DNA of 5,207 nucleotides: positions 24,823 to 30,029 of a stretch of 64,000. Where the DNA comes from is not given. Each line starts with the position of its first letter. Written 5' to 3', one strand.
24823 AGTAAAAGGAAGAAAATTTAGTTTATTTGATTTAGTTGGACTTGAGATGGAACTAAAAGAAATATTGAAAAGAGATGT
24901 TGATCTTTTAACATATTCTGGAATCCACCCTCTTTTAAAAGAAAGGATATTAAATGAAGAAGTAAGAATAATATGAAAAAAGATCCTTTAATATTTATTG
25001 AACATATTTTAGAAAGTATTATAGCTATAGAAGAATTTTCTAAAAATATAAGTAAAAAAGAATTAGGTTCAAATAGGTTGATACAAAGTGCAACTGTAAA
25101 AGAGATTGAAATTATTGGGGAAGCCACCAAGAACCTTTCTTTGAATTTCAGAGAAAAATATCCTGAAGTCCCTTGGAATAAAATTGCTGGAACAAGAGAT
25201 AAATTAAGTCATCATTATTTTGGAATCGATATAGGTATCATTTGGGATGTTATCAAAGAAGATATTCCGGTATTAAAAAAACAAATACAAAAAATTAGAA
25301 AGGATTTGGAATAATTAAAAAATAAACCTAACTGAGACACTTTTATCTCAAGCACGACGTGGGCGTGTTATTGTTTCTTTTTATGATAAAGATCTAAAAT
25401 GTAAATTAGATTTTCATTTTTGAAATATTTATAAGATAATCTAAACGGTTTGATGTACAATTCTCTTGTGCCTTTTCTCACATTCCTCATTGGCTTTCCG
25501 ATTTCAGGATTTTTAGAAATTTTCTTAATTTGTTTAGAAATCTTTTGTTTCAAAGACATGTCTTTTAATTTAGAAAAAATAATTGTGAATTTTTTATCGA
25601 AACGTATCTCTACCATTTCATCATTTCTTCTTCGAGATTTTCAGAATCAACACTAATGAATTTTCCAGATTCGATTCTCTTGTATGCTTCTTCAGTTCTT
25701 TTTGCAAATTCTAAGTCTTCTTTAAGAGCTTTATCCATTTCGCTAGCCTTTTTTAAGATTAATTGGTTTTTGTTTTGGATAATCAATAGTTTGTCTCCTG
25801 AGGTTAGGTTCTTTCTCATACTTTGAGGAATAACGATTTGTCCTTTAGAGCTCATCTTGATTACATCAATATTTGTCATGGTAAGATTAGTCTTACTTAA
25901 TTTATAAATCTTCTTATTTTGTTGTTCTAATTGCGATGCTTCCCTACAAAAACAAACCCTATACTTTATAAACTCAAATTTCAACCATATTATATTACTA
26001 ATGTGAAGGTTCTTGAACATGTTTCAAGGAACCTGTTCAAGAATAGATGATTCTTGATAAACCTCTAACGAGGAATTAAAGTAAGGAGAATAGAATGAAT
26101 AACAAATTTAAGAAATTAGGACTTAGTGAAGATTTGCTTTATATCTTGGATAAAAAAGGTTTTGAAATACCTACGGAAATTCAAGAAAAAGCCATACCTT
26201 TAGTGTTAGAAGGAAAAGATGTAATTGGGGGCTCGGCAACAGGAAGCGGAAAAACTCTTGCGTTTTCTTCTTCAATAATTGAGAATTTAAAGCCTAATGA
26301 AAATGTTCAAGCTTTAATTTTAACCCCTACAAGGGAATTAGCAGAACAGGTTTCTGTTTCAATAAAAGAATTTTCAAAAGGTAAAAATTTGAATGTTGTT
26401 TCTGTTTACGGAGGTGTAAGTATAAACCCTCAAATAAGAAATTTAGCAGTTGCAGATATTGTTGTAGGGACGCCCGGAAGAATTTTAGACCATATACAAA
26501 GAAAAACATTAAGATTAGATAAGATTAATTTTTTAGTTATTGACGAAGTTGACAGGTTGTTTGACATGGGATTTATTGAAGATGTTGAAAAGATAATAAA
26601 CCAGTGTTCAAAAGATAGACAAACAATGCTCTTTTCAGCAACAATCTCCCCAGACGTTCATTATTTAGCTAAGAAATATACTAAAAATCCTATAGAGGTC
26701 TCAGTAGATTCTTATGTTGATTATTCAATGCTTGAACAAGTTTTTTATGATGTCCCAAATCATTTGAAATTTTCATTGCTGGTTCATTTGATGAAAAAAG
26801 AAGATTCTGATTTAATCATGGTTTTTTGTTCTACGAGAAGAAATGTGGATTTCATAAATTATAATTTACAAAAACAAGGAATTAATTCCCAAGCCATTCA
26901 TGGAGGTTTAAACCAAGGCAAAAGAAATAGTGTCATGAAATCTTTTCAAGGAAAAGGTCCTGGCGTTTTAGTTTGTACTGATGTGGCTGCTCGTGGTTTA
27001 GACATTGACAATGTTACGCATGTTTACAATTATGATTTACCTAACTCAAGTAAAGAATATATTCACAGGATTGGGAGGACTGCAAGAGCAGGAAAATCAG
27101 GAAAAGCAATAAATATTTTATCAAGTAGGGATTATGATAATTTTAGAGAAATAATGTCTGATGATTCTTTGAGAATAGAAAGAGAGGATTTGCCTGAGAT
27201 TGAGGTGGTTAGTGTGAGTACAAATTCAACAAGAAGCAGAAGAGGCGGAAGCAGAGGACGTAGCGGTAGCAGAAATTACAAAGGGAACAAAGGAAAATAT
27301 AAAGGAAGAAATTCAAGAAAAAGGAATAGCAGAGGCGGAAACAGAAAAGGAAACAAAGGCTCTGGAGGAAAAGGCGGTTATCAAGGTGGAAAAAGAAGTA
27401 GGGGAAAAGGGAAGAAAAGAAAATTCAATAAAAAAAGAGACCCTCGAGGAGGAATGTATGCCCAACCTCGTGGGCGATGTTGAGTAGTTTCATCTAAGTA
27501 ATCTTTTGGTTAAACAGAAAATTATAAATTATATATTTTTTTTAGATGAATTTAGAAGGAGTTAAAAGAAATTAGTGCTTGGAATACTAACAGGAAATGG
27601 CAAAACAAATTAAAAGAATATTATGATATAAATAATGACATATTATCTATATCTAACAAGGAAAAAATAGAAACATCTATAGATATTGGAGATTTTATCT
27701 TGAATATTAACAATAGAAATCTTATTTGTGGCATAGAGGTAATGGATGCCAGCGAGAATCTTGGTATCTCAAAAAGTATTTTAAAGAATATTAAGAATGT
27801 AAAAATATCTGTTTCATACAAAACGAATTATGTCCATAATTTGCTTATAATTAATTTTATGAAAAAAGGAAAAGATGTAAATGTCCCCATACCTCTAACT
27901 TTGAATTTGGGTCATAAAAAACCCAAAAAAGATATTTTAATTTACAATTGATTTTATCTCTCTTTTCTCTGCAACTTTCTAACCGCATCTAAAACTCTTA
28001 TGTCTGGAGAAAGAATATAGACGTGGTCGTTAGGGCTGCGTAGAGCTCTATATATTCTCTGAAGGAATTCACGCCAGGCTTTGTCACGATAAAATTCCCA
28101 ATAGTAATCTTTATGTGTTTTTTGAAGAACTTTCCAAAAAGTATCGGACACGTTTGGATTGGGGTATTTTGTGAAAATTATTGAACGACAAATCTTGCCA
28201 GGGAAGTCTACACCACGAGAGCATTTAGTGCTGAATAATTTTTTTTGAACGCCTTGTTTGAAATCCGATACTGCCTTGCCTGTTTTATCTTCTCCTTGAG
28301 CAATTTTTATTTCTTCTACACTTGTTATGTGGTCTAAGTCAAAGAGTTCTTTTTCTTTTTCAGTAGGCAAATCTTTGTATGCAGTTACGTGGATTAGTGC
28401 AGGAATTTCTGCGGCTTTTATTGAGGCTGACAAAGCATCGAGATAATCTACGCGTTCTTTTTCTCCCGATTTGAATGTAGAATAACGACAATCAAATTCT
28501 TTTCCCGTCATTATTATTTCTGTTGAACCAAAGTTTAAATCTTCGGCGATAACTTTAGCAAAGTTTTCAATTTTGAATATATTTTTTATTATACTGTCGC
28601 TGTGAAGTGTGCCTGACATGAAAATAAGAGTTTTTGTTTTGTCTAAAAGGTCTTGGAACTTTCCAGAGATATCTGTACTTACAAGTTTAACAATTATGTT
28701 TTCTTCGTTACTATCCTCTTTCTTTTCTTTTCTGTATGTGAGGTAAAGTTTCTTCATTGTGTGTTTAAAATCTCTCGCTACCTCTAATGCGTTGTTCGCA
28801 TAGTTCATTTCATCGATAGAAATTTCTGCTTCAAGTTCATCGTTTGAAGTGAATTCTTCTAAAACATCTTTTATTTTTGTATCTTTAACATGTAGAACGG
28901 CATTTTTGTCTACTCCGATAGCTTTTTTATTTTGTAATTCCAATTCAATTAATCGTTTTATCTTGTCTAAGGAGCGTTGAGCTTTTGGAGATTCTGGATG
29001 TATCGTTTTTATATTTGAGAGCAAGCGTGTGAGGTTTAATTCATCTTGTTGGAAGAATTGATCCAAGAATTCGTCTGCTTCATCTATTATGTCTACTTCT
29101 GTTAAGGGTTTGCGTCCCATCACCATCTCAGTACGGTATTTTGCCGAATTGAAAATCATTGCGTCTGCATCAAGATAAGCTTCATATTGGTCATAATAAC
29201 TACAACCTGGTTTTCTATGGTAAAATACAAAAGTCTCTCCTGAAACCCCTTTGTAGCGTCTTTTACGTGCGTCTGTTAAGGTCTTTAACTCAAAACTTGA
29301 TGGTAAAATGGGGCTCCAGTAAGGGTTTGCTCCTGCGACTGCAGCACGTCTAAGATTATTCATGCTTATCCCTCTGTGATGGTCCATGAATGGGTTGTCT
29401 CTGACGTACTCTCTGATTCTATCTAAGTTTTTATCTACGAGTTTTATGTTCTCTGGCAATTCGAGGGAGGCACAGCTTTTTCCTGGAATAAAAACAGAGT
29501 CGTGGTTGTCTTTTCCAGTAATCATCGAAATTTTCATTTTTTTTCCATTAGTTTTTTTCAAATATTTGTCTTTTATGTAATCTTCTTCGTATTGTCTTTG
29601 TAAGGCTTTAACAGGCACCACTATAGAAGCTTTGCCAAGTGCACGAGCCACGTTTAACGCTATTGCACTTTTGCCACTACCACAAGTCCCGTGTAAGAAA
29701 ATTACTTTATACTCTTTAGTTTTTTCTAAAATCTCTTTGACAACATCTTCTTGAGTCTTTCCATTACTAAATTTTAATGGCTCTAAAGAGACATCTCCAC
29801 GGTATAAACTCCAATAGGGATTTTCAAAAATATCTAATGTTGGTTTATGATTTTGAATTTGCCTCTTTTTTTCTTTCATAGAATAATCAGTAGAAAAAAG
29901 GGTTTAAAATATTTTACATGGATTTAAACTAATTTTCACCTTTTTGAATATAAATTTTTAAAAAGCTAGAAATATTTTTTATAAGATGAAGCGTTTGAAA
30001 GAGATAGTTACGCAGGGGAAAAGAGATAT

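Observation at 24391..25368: tRNA-Asp 3'-end is duplicated 0.9 kb downstream, bracketing an MNT/HepT cassette: att-like scar of an integration event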

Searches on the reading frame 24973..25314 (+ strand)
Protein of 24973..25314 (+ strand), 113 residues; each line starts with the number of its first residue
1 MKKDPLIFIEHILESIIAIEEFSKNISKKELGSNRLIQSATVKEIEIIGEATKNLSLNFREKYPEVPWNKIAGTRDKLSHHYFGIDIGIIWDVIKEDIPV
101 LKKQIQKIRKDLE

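Call 6: search_protein_families(library=pfam, proteins=[window:24973-25314:+], max_evalue=0.01)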
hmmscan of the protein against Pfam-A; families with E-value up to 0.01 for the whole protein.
window:24973-25314:+ (113 aa): 1 family
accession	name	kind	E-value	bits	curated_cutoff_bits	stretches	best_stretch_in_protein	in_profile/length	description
PF01934.22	HepT-like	-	5e-27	94.4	23.5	1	12-108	1-120/120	Ribonuclease HepT-like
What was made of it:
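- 24973..25314 (+): HepT (HEPN) RNase toxin; its start overlaps the MNT stop (ATGA). Pfam HepT-like at 5e-27 (call 6).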

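Call 107: search_protein_families(library=ncbifam, proteins=[window:24973-25314:+], max_evalue=0.001)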
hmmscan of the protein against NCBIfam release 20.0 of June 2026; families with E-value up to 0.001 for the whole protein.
window:24973-25314:+ (113 aa): 1 family
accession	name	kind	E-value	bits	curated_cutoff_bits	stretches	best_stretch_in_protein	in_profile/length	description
NF047751.1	HepT_toxin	equivalog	7.8e-07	29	60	1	67-102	83-118/120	type VII toxin-antitoxin system HepT family RNase toxin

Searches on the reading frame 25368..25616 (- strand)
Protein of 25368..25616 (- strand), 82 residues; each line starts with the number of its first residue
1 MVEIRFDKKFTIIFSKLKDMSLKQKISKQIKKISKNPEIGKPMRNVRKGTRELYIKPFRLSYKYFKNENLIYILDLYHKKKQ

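Call 6: search_protein_families(library=pfam, proteins=[window:25368-25616:-], max_evalue=0.01)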
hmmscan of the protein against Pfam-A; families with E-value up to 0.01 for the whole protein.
window:25368-25616:- (82 aa): 3 families
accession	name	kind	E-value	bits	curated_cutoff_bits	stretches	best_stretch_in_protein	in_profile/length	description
PF05016.21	ParE_toxin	-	1.5e-07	32.4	23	1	18-81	24-87/89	ParE toxin of type II toxin-antitoxin system, parDE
PF15781.12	ParE-like_toxin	-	0.00012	22.4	28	1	8-76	5-76/87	ParE-like toxin of type II bacterial toxin-antitoxin system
PF05973.20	Gp49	-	0.0073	16.8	23.9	1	21-82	9-75/90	Phage derived protein Gp49-like (DUF891)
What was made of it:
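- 25368..25616 (-): ParE/RelE-family toxin that abuts the distal repeat. It lies outside the repeat-bracketed segment. Pfam ParE_toxin at 1.5e-7 (call 6).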

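Call 107: search_protein_families(library=ncbifam, proteins=[window:25368-25616:-], max_evalue=0.001)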
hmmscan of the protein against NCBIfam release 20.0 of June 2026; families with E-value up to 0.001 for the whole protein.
window:25368-25616:- (82 aa): 1 family
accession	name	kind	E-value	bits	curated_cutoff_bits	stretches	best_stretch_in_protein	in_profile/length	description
TIGR02683.1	upstrm_HI1419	hypoth_equivalog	0.00055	20.3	62.85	1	4-74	3-71/95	type II toxin-antitoxin system RelE/ParE family toxin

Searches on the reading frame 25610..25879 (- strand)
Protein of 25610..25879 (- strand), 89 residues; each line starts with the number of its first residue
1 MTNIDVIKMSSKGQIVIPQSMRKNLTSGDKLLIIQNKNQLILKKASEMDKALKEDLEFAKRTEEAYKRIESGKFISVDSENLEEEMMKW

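Call 6: search_protein_families(library=pfam, proteins=[window:25610-25879:-], max_evalue=0.01)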
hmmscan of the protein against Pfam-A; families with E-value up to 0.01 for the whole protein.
window:25610-25879:- (89 aa): 1 family
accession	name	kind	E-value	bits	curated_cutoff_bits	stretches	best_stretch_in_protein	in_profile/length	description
PF04014.23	MazE_antitoxin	-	2.4e-06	27.8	24.7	1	8-45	3-43/48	Antidote-toxin recognition MazE, bacterial antitoxin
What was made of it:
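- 25610..25879 (-): AbrB/MazE-type antitoxin, partner of the ParE toxin. Homology with helicase-anchored relatives resumes only at about 25955. Pfam MazE_antitoxin at 2.4e-6 (call 6).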

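Call 107: search_protein_families(library=ncbifam, proteins=[window:25610-25879:-], max_evalue=0.001)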
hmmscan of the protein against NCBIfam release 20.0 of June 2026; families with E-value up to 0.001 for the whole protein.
window:25610-25879:- (89 aa): 4 families
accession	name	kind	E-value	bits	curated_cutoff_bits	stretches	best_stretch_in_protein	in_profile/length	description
TIGR01439.1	lp_hng_hel_AbrB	domain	1.3e-06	28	28.3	1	8-45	3-43/44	transcriptional regulator, AbrB family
NF040962.1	near_HgcAB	equivalog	5.4e-05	23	70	1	6-53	7-61/70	HgcAB-associated protein HgcC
NF006352.0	PRK08577.1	equivalog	0.00031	20.8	140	1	3-51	3-55/136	hypothetical protein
TIGR02609.1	doc_partner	hypoth_equivalog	0.00068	20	55.9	0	22-67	21-66/74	putative addiction module antidote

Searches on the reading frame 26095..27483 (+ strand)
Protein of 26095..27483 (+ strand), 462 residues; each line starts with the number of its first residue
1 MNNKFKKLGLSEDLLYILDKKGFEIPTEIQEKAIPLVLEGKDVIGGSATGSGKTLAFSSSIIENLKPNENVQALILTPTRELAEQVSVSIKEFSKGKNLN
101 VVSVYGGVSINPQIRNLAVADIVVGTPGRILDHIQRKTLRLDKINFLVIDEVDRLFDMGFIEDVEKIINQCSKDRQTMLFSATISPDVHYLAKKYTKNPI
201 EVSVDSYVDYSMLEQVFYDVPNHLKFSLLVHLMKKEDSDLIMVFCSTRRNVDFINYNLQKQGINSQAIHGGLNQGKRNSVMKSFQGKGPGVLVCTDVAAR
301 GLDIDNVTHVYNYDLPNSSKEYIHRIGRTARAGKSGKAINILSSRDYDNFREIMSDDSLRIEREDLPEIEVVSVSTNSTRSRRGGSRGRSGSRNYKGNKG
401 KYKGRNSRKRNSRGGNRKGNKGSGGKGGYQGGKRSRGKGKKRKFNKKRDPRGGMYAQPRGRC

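Call 6: search_protein_families(library=pfam, proteins=[window:26095-27483:+], max_evalue=0.01)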
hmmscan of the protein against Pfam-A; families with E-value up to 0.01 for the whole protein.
window:26095-27483:+ (462 aa): 4 families
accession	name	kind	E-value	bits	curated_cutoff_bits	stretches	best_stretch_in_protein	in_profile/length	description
PF00270.35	DEAD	-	4.1e-49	167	26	1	27-188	1-164/167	DEAD/DEAH box helicase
PF00271.37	Helicase_C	-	2.8e-34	118.1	23.5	1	225-333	2-110/110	Helicase conserved C-terminal domain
PF04851.21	ResIII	-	1.4e-12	48.2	22.5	1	46-184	29-162/164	Type III restriction enzyme, res subunit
PF14617.12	CMS1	-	0.0038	17.1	35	1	57-151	111-207/250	U3-containing 90S pre-ribosomal complex subunit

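Call 12: find_related_loci(query=window:26095-27483:+, collection=metagenome_contigs, flank=10000)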
Query window:26095-27483:+ (462 aa) in metagenome_contigs; peptide patterns used: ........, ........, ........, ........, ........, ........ (x = any residue, [..] = any of these).
600 stretches matched a pattern (row limit reached: there are more); 136 encode a relative of the query (tblastn E <= 1e-3); the best 80 are kept; 80 distinct loci.
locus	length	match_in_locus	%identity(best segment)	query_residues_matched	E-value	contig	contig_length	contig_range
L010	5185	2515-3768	56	5-420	2e-156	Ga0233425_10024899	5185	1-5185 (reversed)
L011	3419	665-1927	55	1-418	4e-152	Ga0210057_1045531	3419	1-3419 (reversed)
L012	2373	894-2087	58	8-406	1e-154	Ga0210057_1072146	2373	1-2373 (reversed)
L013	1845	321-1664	50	3-461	3e-155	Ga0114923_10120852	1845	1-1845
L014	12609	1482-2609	57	3-377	2e-142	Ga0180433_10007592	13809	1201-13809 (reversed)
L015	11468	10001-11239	53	3-413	8e-139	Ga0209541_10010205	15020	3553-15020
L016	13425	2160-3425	52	3-418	1e-138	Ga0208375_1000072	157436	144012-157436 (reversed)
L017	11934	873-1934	58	3-356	2e-138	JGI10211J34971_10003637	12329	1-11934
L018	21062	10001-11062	58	3-356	7e-138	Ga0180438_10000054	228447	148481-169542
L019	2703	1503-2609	57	3-370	8e-145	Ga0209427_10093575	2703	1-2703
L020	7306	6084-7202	57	5-374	2e-137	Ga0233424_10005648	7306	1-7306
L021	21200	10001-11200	52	3-405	8e-136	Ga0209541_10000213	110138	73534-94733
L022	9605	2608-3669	57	3-356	2e-135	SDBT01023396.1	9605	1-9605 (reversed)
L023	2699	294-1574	49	5-420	2e-142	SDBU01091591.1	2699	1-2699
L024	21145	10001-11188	52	5-402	3e-135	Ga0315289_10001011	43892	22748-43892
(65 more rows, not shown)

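Call 22: find_homologous_proteins(query=window:26095-27294:+, max_evalue=1e-120)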
Query window:26095-27294:+ (400 aa): 4455 proteins with E <= 1e-120 among 8000 candidates; the best 120 are listed.
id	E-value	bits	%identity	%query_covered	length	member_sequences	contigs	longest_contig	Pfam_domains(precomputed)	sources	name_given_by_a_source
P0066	4.4e-259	877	100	100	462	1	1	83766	PF00270.36,PF00271.38,PF04851.22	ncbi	-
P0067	3.7e-199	680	78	94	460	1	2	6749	PF00270.36,PF00271.38,PF04851.22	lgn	-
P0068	4.5e-186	636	75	94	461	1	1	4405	PF00270.36,PF00271.38,PF04851.22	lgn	-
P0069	2.2e-174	598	67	99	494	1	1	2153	PF00270.36,PF00271.38,PF04851.22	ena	-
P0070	2.4e-174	598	67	97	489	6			PF00270.36,PF00271.38,PF04851.22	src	-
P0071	8.9e-173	593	68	99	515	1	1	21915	PF00270.36,PF00271.38,PF04851.22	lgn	-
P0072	1.1e-171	589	64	99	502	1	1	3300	PF00270.36,PF00271.38,PF04851.22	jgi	-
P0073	9.3e-171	586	66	99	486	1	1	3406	PF00270.36,PF00271.38,PF04851.22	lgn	-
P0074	1.1e-170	586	67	99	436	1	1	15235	PF00270.36,PF00271.38,PF04851.22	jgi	-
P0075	6.9e-170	583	68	97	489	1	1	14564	PF00270.36,PF00271.38,PF04851.22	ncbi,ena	-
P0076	4.9e-169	580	68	93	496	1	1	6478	PF00270.36,PF00271.38,PF04851.22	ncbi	-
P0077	2.2e-168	578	66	98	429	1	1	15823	PF00270.36,PF00271.38,PF04851.22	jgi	jgi:ATP-dependent RNA helicase DeaD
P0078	3.7e-168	578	67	94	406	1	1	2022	PF00270.36,PF00271.38,PF04851.22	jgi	jgi:ATP-dependent RNA helicase DeaD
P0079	7.5e-168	576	69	94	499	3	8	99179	PF00270.36,PF00271.38,PF04851.22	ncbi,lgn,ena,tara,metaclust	tara:strand:- start:1664 stop:3163 length:1500 start_codon:yes stop_codon:yes gene_type:complete|met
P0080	1.3e-167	576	64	100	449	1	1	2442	PF00270.36,PF00271.38,PF04851.22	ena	-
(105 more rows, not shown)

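Call 23: find_encoding_contigs(protein=P0067, flank=10000, max_places=4)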
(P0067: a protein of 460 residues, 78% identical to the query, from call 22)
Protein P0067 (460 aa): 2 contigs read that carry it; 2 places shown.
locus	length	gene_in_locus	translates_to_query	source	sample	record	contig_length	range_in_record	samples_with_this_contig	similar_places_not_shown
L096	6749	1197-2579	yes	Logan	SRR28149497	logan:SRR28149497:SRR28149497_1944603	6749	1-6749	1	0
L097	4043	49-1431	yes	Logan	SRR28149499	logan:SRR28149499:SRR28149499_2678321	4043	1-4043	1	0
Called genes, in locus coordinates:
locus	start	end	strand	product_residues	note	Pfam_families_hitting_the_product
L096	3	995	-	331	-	?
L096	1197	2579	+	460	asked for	PF00270:DEAD, PF04851:ResIII, PF00271:Helicase_C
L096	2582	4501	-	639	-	PF02367:TsaE (faint), PF04851:ResIII (faint), PF13307:Helicase_C_2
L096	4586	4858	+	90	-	-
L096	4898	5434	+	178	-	-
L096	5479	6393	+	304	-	PF00413:Peptidase_M10, PF01400:Astacin (faint), PF07705:CARDB (weak)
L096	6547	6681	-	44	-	-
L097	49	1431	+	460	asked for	PF00270:DEAD, PF04851:ResIII, PF00271:Helicase_C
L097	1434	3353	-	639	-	PF02367:TsaE (faint), PF04851:ResIII (faint), PF13307:Helicase_C_2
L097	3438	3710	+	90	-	-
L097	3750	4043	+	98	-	?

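Call 24: find_encoding_contigs(protein=P0068, flank=10000, max_places=4)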
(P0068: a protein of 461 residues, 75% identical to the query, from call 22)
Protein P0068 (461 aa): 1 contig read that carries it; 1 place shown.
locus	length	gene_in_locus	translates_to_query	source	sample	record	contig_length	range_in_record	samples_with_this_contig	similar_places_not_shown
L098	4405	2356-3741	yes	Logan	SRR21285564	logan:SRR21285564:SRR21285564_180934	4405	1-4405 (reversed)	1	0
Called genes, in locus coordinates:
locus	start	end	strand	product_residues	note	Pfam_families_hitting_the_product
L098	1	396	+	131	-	?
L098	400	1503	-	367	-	PF02690:Na_Pi_cotrans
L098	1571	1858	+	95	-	-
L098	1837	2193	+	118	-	PF10049:DUF2283 (weak)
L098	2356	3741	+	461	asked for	PF00270:DEAD, PF04851:ResIII, PF00271:Helicase_C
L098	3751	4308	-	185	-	PF00300:His_Phos_1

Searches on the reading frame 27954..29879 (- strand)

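Call 6: search_protein_families(library=pfam, proteins=[window:27954-29879:-], max_evalue=0.01)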
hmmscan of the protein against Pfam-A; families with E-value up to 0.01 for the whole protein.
window:27954-29879:- (641 aa): 12 families
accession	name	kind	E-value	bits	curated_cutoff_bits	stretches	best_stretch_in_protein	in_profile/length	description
PF13307.12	Helicase_C_2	-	4.2e-13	50.1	25.3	1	522-631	38-156/170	Helicase C-terminal domain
PF00270.35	DEAD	-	6.7e-06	26.4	26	1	42-124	3-84/167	DEAD/DEAH box helicase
PF04851.21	ResIII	-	3e-05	24.4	22.5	1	41-117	6-87/164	Type III restriction enzyme, res subunit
PF02367.23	TsaE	-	0.00045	20.6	26.6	1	42-99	6-64/128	Threonylcarbamoyl adenosine biosynthesis protein TsaE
PF13401.12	AAA_22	-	0.0009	20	27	0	57-90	5-39/130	AAA domain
PF20720.3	nSTAND3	-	0.0012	19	27.2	1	45-83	5-43/155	Novel STAND NTPase 3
PF06068.19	TIP49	-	0.0012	18.6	23.8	1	46-105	38-97/347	TIP49 P-loop domain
PF00271.37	Helicase_C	-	0.0019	18.8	23.5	0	518-614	39-108/110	Helicase conserved C-terminal domain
PF00931.28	NB-ARC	-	0.0025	17.6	23.5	1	44-79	5-40/248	NB-ARC domain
PF13191.12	AAA_16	-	0.0027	18.7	32.6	0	48-93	13-61/167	AAA ATPase domain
PF01637.24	ATPase_2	-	0.0048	17.2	33.2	1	48-159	12-105/225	ATPase domain predominantly from Archaea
PF13238.12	AAA_18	-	0.0094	16.8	29.4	0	60-104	1-44/128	AAA domain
